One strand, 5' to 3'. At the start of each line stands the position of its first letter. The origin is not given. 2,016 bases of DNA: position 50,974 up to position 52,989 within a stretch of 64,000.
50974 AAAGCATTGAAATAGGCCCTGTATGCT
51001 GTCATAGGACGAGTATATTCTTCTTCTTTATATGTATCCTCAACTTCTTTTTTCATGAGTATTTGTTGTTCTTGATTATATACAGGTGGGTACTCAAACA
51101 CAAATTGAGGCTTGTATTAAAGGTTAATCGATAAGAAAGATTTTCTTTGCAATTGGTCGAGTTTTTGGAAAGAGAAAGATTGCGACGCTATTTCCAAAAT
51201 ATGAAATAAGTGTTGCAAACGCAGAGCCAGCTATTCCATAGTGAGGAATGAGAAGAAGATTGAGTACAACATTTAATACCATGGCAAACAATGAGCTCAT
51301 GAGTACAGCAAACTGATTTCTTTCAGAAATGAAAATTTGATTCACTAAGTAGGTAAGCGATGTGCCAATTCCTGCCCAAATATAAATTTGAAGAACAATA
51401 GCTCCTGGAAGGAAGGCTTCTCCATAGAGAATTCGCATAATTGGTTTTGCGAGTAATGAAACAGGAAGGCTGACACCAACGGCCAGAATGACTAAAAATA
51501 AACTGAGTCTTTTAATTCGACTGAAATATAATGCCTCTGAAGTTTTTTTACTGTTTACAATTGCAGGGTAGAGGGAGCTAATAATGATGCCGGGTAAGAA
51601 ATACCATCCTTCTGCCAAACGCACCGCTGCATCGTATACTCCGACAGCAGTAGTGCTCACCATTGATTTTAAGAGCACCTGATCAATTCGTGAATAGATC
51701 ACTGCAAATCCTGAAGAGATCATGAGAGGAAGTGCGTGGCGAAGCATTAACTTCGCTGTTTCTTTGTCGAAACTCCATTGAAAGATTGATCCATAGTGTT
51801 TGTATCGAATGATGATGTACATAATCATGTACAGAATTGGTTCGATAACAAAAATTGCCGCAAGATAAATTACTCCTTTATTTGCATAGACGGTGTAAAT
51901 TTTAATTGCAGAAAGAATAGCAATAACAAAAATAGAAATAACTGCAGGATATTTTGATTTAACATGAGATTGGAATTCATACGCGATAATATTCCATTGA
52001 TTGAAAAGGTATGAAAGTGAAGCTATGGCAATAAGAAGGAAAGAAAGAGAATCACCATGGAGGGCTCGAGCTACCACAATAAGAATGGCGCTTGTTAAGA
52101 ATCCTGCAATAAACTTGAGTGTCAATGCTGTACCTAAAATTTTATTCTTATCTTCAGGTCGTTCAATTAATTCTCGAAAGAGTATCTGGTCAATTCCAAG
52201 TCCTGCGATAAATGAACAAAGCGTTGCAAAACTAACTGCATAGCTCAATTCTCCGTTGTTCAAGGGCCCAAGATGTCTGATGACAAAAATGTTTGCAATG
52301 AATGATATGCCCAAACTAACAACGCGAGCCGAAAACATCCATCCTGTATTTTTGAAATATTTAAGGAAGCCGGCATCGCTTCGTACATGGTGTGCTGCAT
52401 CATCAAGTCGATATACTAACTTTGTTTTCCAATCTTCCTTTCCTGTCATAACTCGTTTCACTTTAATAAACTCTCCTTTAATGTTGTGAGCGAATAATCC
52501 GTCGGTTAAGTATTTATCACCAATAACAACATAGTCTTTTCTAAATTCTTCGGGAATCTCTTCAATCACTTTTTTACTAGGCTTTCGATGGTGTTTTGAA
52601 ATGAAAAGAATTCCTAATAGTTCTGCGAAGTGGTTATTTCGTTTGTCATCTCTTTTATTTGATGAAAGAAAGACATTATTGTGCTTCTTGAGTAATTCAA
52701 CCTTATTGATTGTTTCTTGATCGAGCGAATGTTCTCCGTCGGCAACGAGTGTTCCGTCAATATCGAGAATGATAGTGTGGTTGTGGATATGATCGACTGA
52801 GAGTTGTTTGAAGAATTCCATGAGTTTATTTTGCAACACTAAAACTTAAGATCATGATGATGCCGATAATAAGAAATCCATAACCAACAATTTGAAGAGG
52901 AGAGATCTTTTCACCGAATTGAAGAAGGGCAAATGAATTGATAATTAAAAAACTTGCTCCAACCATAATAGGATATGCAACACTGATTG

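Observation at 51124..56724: Module resembling polyprenyl-phospho-pentose (DPA/Arn-like) donor synthesis: UbiA DPPR-synthase-like, SDR, GT-C, SMR-like and HAD phosphatase fused to a flippase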

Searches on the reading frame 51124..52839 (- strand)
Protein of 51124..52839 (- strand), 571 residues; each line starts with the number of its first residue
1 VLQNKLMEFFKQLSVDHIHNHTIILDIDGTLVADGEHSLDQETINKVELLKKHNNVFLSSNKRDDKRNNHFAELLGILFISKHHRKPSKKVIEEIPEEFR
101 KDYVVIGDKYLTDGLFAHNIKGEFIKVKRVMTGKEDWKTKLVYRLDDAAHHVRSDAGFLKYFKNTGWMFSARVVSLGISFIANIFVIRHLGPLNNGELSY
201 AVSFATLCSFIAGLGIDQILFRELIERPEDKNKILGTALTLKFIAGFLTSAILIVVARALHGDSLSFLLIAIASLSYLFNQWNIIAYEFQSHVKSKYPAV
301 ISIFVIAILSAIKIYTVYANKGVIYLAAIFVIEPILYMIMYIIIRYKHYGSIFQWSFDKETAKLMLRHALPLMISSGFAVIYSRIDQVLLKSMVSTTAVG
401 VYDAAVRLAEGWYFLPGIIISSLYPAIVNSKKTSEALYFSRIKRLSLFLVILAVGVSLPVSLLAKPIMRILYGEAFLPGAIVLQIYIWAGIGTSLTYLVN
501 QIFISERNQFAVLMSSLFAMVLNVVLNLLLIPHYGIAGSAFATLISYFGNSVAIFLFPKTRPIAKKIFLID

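Call 3: search_protein_families(library=pfam, proteins=[window:51124-52839:-], max_evalue=0.01)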
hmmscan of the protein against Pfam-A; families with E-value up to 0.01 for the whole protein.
window:51124-52839:- (571 aa): 6 families
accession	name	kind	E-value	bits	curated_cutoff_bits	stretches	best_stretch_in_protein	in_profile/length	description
PF01943.22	Polysacc_synt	-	1.2e-23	84.3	28.2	1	163-428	3-271/274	Polysaccharide biosynthesis protein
PF13440.11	Polysacc_synt_3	-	5.6e-13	49.2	23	1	188-478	4-290/293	Polysaccharide biosynthesis protein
PF03023.19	MurJ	-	2.2e-09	36.9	27.4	1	299-559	135-401/451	Lipid II flippase MurJ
PF13242.12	Hydrolase_like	-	0.00057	20.2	22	1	85-145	3-65/75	HAD-hyrolase-like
PF09419.16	PGP_phosphatase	-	0.0006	19.9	20.4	1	18-120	39-156/168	Mitochondrial PGP phosphatase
PF00702.32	Hydrolase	-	0.0039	18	26.4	0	22-144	3-66/191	haloacid dehalogenase-like hydrolase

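Call 4: search_protein_families(library=ncbifam, proteins=[window:51124-52839:-], max_evalue=0.01)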
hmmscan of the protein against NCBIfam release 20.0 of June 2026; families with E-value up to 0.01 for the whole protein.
window:51124-52839:- (571 aa): 8 families
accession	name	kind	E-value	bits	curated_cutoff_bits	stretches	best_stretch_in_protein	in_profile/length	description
NF050818.1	PolSacchBiosHfsF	equivalog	1e-15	57.8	700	1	305-553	147-398/468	polysaccharide biosynthesis protein HfsF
NF041871.1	Wzx_EPS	equivalog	4.5e-15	55.3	800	1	172-552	17-396/492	exopolysaccharide biosynthesis flippase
TIGR01668.1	YqeG_hyp_ppase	hypoth_equivalog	5.1e-14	52.1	89.1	1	15-146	17-154/170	YqeG family HAD IIIA-type phosphatase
TIGR01662.1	HAD-SF-IIIA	subfamily_domain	1.5e-09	38.1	44.6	1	22-129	2-140/141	HAD-IIIA family hydrolase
TIGR01695.1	murJ_mviN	equivalog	7.5e-08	31.5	235.55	1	265-561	129-429/506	murein biosynthesis integral membrane protein MurJ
NF058658.1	Oglyco_Wzx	exception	3.2e-06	26.4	720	1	242-537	103-381/478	O-glycosylation flippase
TIGR01549.1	HAD-SF-IA-v1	subfamily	0.0027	18.1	23.3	0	40-119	64-147/149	HAD-IA family hydrolase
TIGR01484.1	HAD-SF-IIB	subfamily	0.0036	17.4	41.8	1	23-58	2-36/221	HAD-IIB family hydrolase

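Call 8: search_solved_structures(query=window:51124-52839:-, max_evalue=0.1, show_alignments=2)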
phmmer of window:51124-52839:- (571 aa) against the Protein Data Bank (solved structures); distinct sequences matched with E-value up to 0.1: 0.

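Call 20: find_homologous_proteins(query=window:51124-52839:-, max_evalue=0.00001)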
Query window:51124-52839:- (571 aa): 158 proteins with E <= 0.00001 among 8000 candidates; the best 120 are listed.
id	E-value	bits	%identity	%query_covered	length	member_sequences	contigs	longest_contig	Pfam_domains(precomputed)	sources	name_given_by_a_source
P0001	0.0e+0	1226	100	99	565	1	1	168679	PF01943.23,PF13440.12,PF03023.20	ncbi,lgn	-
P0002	4.9e-133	463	52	71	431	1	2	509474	PF01943.23,PF13440.12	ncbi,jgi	ncbi:MAG: hypothetical protein RL094_251 [Candidatus Parcubacteria bacterium]|jgi:O-antigen/teichoic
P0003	1.7e-126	442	51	69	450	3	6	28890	PF01943.23,PF01554.24,PF13440.12,PF03023.20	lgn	-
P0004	4.3e-122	427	50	75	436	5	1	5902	PF01943.23,PF13440.12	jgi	-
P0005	2.5e-119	418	50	73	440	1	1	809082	PF01943.23,PF13440.12,PF03023.20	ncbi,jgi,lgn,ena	ncbi:MAG: flippase [Patescibacteria group bacterium]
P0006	4.6e-119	417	49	73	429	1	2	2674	PF01943.23,PF13440.12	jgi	jgi:O-antigen/teichoic acid export membrane protein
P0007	4.9e-119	417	49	71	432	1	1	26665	PF01943.23,PF13440.12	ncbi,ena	ncbi:MAG: flippase [bacterium]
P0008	5.7e-119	417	50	71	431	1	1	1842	PF01943.23,PF13440.12,PF03023.20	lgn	-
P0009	4.2e-117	411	46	78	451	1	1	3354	PF01943.23,PF13440.12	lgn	-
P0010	4.5e-117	410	50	71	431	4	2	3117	PF01943.23,PF13440.12,PF03023.20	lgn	-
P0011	5.4e-117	410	50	72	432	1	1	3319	PF01943.23,PF13440.12,PF03023.20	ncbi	ncbi:MAG: flippase [bacterium]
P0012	6.1e-117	410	48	73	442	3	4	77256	PF01943.23,PF13440.12,PF03023.20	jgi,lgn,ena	jgi:O-antigen/teichoic acid export membrane protein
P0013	6.4e-117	410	48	75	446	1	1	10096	PF01943.23,PF13440.12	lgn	-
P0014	1.3e-115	406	49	71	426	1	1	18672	PF01943.23,PF13440.12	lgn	-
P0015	3.4e-115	404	49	73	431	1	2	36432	PF01943.23,PF13440.12,PF03023.20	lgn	-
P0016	7.5e-115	403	51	72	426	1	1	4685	PF01943.23,PF13440.12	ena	-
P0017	6.7e-114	400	50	71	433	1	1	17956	PF01943.23,PF13440.12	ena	-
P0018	9.9e-114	399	47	72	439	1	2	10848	PF01943.23,PF13440.12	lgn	-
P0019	1.0e-113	399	46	71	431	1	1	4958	PF01943.23,PF13440.12,PF03023.20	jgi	-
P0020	2.7e-113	398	47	71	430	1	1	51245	PF01943.23,PF13440.12,PF03023.20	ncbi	-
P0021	7.7e-113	396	48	73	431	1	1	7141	PF01943.23,PF13440.12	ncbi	ncbi:MAG: flippase [bacterium]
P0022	1.0e-112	396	50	71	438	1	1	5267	PF01943.23,PF13440.12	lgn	-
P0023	1.6e-111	392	49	71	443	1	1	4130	PF01943.23,PF13440.12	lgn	-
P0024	1.7e-111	392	47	72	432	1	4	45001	PF01943.23,PF13440.12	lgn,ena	-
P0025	8.6e-111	390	48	74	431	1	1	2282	PF01943.23,PF13440.12,PF03023.20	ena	-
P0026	1.2e-110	389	45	76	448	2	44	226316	PF01943.23,PF13440.12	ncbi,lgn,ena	-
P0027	1.8e-110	389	47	73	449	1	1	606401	PF01943.23,PF13440.12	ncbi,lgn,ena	-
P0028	2.5e-110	388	48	72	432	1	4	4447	PF01943.23,PF13440.12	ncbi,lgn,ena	-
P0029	2.8e-110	388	49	72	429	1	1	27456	PF01943.23,PF13440.12,PF03023.20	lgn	-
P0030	4.1e-110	387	45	71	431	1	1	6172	PF01943.23,PF13440.12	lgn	-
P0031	6.0e-110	387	48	71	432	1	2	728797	PF01943.23,PF13440.12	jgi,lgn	jgi:O-antigen/teichoic acid export membrane protein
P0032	1.7e-109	385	46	73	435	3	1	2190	PF01943.23,PF13440.12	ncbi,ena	-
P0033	2.0e-109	385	46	72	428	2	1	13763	PF01943.23,PF13440.12,PF03023.20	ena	-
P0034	2.3e-109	385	46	73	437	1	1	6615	PF01943.23,PF13440.12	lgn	-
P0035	2.9e-109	385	45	72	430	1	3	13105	PF01943.23,PF13440.12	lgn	-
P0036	3.8e-109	384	47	72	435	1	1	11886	PF01943.23,PF01554.24,PF13440.12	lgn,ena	-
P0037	4.7e-109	384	44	72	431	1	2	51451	PF01943.23,PF13440.12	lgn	-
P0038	7.6e-109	383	47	71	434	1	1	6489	PF01943.23,PF13440.12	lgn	-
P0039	1.1e-108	383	44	72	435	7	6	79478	PF01943.23,PF13440.12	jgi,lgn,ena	-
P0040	4.1e-108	381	47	71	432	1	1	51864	PF01943.23,PF13440.12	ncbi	-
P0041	4.3e-108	381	45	73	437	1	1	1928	PF01943.23,PF13440.12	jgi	jgi:O-antigen/teichoic acid export membrane protein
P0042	7.9e-108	380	45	75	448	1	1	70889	PF01943.23,PF13440.12,PF03023.20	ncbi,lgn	ncbi:MAG: flippase [Minisyncoccia bacterium]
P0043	1.1e-107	379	46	71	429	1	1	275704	PF01943.23,PF01554.24,PF13440.12,PF03023.20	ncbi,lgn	ncbi:MAG: flippase [Patescibacteria group bacterium]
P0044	1.4e-107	379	46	74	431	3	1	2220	PF01943.23,PF13440.12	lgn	-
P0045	7.6e-107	377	48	68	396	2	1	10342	PF01943.23,PF13440.12,PF03023.20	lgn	-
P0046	1.9e-106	375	44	72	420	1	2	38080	PF01943.23,PF01554.24,PF13440.12,PF03023.20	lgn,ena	-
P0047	6.7e-106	374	46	72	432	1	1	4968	PF01943.23,PF13440.12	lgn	-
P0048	7.5e-106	373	46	73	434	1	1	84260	PF01943.23,PF13440.12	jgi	jgi:O-antigen/teichoic acid export membrane protein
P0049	8.7e-106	373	48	73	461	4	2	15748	PF01943.23,PF13440.12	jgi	-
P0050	8.7e-106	373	47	71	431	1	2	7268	PF01943.23,PF13440.12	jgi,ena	-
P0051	1.1e-105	373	45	71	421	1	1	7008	PF01943.23,PF01554.24,PF13440.12,PF03023.20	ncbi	-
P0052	4.2e-105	371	47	75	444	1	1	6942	PF01943.23,PF13440.12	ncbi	-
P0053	5.8e-105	370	46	72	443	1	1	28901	PF01943.23,PF13440.12,PF03023.20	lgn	-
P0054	1.4e-104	369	46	71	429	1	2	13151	PF01943.23,PF01554.24,PF13440.12,PF03023.20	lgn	-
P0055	3.3e-104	368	47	71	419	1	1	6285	PF01943.23,PF01554.24,PF13440.12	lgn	-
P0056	3.5e-104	368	44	72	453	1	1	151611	PF01943.23,PF13440.12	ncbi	-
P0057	8.5e-104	367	45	72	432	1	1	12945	PF01943.23,PF13440.12,PF03023.20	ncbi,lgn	-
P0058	1.4e-103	366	47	71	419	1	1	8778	PF01943.23,PF01554.24,PF13440.12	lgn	-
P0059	4.8e-103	364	45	71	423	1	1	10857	PF01943.23,PF13440.12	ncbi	-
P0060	5.2e-103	364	43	70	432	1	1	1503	PF01943.23,PF13440.12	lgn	-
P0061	2.2e-102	362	45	72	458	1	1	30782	PF01943.23,PF13440.12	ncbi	-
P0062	4.6e-102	361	44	74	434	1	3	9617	PF01943.23,PF13440.12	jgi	jgi:O-antigen/teichoic acid export membrane protein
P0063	5.6e-102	361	47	70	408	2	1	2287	PF01943.23,PF13440.12,PF03023.20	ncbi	-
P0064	8.0e-102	360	46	72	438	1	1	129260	PF01943.23,PF13440.12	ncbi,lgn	-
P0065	1.2e-101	359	44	74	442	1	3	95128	PF01943.23,PF13440.12,PF03023.20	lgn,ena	-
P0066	1.3e-101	359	46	69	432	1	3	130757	PF01943.23,PF13440.12,PF03023.20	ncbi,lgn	-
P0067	2.4e-100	355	44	73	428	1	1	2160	PF01943.23,PF13440.12,PF03023.20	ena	-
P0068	3.4e-100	355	42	74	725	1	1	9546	PF01943.23,PF01554.24,PF13440.12,PF00535.33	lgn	-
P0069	1.4e-99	353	47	70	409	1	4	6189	PF01943.23,PF13440.12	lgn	-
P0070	2.9e-99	352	44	72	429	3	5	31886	PF01943.23,PF13440.12,PF03023.20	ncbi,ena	-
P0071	6.3e-99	351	44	73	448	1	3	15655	PF01943.23,PF01554.24,PF13440.12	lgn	-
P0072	3.8e-98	348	45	73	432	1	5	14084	PF01943.23,PF01554.24,PF13440.12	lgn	-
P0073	1.8e-97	346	46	73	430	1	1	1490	PF01943.23,PF01554.24,PF13440.12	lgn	-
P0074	6.9e-97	344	45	73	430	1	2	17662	PF01943.23,PF01554.24,PF13440.12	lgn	-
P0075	1.1e-96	343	45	71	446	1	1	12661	PF01943.23,PF13440.12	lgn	-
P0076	8.0e-96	340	45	69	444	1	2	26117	PF01943.23,PF13440.12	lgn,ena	-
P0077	3.9e-95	338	45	71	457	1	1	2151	PF01943.23,PF01554.24,PF13440.12,PF03023.20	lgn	-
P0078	4.9e-95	338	45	71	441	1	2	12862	PF01943.23,PF13440.12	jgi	jgi:O-antigen/teichoic acid export membrane protein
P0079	3.2e-94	335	44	73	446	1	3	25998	PF01943.23,PF13440.12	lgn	-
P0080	4.2e-93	331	45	70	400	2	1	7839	PF01943.23,PF13440.12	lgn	-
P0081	6.4e-92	327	42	72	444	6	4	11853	PF01943.23,PF13440.12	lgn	-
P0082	7.3e-92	327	42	72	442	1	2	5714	PF01943.23,PF01554.24,PF13440.12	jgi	jgi:O-antigen/teichoic acid export membrane protein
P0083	2.2e-90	322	41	71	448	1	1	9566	PF01943.23,PF13440.12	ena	-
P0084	9.2e-89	317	43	71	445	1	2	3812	PF01943.23,PF01554.24,PF13440.12,PF03023.20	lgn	-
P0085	3.6e-88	315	42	69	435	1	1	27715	PF01943.23,PF13440.12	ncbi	-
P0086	4.0e-88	315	49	55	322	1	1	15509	PF01943.23,PF13440.12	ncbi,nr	ncbi:MAG: flippase [Candidatus Pacebacteria bacterium]|nr:flippase [Candidatus Paceibacterota bacter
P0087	1.7e-86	309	42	74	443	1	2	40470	PF01943.23,PF13440.12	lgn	-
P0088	5.6e-84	301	38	75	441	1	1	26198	PF01943.23,PF01554.24,PF13440.12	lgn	-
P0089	1.3e-80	290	42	69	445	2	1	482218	PF01943.23,PF13440.12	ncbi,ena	-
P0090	3.9e-80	288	42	68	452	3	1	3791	PF01943.23,PF01554.24,PF13440.12,PF03023.20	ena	-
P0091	2.4e-78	283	40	71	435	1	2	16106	PF01943.23,PF13440.12,PF03023.20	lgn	-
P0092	8.8e-78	281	38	75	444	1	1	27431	PF01943.23,PF13440.12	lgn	-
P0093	1.4e-77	280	39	72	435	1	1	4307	PF01943.23,PF13440.12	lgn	-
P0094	4.1e-77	279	41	71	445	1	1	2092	PF01943.23,PF13440.12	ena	-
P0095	6.4e-76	275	41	71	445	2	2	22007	PF01943.23,PF13440.12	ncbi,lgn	-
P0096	8.9e-76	274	38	71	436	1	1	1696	PF01943.23,PF13440.12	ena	-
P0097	1.4e-75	273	40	68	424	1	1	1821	PF01943.23,PF13440.12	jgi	jgi:O-antigen/teichoic acid export membrane protein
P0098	3.3e-75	272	37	73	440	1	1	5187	PF01943.23,PF01554.24,PF13440.12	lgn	-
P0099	1.5e-74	270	37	70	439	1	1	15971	PF01943.23,PF01554.24,PF13440.12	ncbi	-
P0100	1.5e-74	270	38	68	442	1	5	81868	PF01943.23,PF13440.12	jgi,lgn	-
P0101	1.9e-74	270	37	73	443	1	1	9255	PF01943.23,PF13440.12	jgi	-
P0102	3.4e-74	269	40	71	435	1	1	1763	PF01943.23,PF13440.12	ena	-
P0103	8.7e-73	264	38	70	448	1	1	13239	PF01943.23,PF01554.24,PF13440.12,PF03023.20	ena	-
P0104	3.1e-72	262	38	72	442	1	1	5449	PF01943.23,PF13440.12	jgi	-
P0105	5.7e-71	258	38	69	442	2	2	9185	PF01943.23,PF01554.24,PF13440.12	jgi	jgi:O-antigen/teichoic acid export membrane protein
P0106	1.7e-70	257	36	74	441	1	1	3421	PF01943.23,PF01554.24,PF13440.12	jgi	jgi:O-antigen/teichoic acid export membrane protein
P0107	4.1e-70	255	38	68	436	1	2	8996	PF01943.23,PF13440.12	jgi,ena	-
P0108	5.4e-70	255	38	70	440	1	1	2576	PF01943.23,PF01554.24,PF13440.12,PF03023.20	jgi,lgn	jgi:O-antigen/teichoic acid export membrane protein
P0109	2.2e-69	253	36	74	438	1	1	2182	PF01943.23,PF01554.24,PF13440.12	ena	-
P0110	6.7e-69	251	36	74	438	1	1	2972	PF01943.23,PF13440.12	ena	-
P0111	8.1e-69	251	35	74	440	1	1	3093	PF01943.23,PF13440.12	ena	-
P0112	6.7e-68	248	36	71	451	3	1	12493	PF01943.23,PF13440.12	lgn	-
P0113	2.5e-65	240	34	69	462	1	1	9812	PF01943.23,PF01554.24,PF13440.12,PF03023.20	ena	-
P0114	8.4e-64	235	36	71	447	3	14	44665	PF01943.23,PF01554.24,PF13440.12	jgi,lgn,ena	jgi:PST family polysaccharide transporter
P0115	2.7e-63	233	35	73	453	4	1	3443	PF01943.23,PF13440.12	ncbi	-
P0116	5.0e-63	232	33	69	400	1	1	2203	PF01943.23,PF13440.12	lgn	-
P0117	8.6e-63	231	37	72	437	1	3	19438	PF01943.23,PF13440.12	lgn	-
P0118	4.4e-62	229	35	73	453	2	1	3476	PF01943.23,PF13440.12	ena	-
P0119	4.1e-60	222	35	71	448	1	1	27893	PF01943.23,PF13440.12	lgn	-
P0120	1.1e-59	221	33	70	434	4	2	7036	PF01943.23,PF13440.12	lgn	-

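Call 21: find_encoding_contigs(protein=P0001, flank=10000, max_places=2)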
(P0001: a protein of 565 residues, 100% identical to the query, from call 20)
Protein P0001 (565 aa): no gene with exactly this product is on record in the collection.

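Call 22: find_encoding_contigs(protein=P0002, flank=10000, max_places=2)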
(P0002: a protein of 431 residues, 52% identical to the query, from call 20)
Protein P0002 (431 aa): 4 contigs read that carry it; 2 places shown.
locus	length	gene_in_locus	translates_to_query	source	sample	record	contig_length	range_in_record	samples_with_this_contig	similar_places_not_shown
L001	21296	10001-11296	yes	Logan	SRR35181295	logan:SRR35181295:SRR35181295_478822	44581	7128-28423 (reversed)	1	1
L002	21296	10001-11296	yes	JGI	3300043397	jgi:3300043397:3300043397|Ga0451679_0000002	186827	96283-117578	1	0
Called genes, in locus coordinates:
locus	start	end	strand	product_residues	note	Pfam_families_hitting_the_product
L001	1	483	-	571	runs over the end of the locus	PF00343:Phosphorylase (weak), PF00534:Glycos_transf_1 (faint), PF00343:Phosphorylase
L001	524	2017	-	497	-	PF03065:Glyco_hydro_57, PF01522:Polysacc_deac_1 (weak)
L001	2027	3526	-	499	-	PF08323:Glyco_transf_5, PF20706:GT4-conflict (faint), PF00534:Glycos_transf_1, PF13692:Glyco_trans_1_4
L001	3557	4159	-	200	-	PF06560:GPI, PF07883:Cupin_2 (faint)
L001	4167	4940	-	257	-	PF00702:Hydrolase (faint), PF05116:S6PP (faint), PF08282:Hydrolase_3, PF03332:PMM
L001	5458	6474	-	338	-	-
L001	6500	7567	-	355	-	PF07719:TPR_2 (faint), PF13414:TPR_11 (faint), PF13428:TPR_14 (faint), PF13432:TPR_16 (faint), PF14559:TPR_19 (faint), PF13424:TPR_12 (faint), PF13431:TPR_17 (faint), PF25063:ARM_TT21_C (faint), +2 more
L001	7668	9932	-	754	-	PF04932:Wzy_C, PF00515:TPR_1 (faint), PF07719:TPR_2 (faint), PF14559:TPR_19 (faint), PF13181:TPR_8 (faint), PF13428:TPR_14 (faint), PF13429:TPR_15 (faint), PF12895:ANAPC3 (faint), +2 more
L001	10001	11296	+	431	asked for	PF01943:Polysacc_synt, PF13440:Polysacc_synt_3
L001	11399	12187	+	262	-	PF04989:RMNT_CmcI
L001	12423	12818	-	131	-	-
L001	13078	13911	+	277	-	PF01040:UbiA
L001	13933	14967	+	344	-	PF01073:3Beta_HSD, PF01370:Epimerase, PF02719:Polysacc_synt_2, PF04321:RmlD_sub_bind, PF13460:NAD_binding_10, PF16363:GDP_Man_Dehyd, PF07993:NAD_binding_4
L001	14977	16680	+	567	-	-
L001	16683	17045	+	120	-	-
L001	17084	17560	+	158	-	PF09419:PGP_phosphatase, PF13242:Hydrolase_like (faint)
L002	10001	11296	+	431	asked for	PF01943:Polysacc_synt, PF13440:Polysacc_synt_3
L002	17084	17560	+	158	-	PF09419:PGP_phosphatase, PF13242:Hydrolase_like (faint)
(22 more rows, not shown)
